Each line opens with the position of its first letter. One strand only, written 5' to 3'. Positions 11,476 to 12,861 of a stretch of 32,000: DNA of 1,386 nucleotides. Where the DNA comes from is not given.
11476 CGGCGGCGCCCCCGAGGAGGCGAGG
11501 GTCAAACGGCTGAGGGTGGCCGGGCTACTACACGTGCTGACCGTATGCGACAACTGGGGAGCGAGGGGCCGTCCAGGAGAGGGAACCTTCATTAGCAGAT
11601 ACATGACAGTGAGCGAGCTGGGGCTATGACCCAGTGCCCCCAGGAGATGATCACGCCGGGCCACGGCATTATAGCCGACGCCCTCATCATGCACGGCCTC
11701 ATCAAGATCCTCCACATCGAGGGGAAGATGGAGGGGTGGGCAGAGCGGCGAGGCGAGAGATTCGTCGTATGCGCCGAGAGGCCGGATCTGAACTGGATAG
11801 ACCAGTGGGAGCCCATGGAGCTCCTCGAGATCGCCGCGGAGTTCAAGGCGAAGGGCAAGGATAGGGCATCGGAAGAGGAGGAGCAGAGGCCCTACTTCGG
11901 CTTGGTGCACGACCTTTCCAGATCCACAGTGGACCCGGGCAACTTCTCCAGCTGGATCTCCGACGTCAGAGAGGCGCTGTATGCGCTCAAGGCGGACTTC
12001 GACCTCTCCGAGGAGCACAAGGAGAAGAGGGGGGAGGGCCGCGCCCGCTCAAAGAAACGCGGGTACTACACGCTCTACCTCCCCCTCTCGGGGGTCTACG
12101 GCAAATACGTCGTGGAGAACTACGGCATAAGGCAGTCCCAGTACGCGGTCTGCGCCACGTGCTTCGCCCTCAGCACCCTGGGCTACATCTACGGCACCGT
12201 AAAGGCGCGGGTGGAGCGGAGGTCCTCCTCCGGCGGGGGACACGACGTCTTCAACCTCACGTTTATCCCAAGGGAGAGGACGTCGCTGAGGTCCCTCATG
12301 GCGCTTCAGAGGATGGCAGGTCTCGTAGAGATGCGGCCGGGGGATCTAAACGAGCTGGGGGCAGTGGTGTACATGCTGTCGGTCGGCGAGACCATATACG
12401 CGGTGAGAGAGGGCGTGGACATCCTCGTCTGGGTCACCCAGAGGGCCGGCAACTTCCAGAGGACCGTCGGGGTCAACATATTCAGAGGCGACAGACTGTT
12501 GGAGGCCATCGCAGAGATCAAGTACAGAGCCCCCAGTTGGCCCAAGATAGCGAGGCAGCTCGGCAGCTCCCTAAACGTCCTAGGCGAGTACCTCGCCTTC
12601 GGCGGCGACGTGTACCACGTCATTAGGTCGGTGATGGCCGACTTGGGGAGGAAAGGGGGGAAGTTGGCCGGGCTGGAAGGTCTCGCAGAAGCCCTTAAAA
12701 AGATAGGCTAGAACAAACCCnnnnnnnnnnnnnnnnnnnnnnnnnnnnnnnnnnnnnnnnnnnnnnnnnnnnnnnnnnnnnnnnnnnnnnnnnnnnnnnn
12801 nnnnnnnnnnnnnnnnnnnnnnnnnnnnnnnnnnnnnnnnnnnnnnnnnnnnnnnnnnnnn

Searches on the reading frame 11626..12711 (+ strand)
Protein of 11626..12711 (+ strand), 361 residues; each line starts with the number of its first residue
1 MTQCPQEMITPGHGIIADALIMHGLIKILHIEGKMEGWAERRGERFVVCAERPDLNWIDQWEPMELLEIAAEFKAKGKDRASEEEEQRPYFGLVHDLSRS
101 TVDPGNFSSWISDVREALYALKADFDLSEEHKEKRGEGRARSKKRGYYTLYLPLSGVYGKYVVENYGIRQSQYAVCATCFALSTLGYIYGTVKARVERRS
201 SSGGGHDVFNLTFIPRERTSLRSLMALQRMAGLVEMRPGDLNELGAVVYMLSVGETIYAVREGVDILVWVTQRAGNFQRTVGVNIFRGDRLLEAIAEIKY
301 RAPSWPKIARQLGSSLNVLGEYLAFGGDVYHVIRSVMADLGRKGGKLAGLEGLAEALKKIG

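Call 3: search_protein_families(library=pfam, proteins=[window:11626-12711:+], max_evalue=1)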
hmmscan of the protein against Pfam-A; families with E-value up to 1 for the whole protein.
window:11626-12711:+ (361 aa): 1 family
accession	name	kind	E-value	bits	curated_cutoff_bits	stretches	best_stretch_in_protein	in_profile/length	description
PF09703.15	Cas_Csa4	-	1.5e-35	123.6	25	1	8-334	3-331/355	CRISPR-associated protein (Cas_Csa4)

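Call 4: search_protein_families(library=ncbifam, proteins=[window:11626-12711:+], max_evalue=1)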
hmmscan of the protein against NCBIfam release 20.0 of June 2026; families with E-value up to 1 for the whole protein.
window:11626-12711:+ (361 aa): 1 family
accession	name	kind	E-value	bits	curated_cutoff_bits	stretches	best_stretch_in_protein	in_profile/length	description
TIGR01914.1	cas_Csa4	exception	9.8e-37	126.8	232.5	1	7-310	3-299/353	type I-A CRISPR-associated protein Cas8a2/Csa4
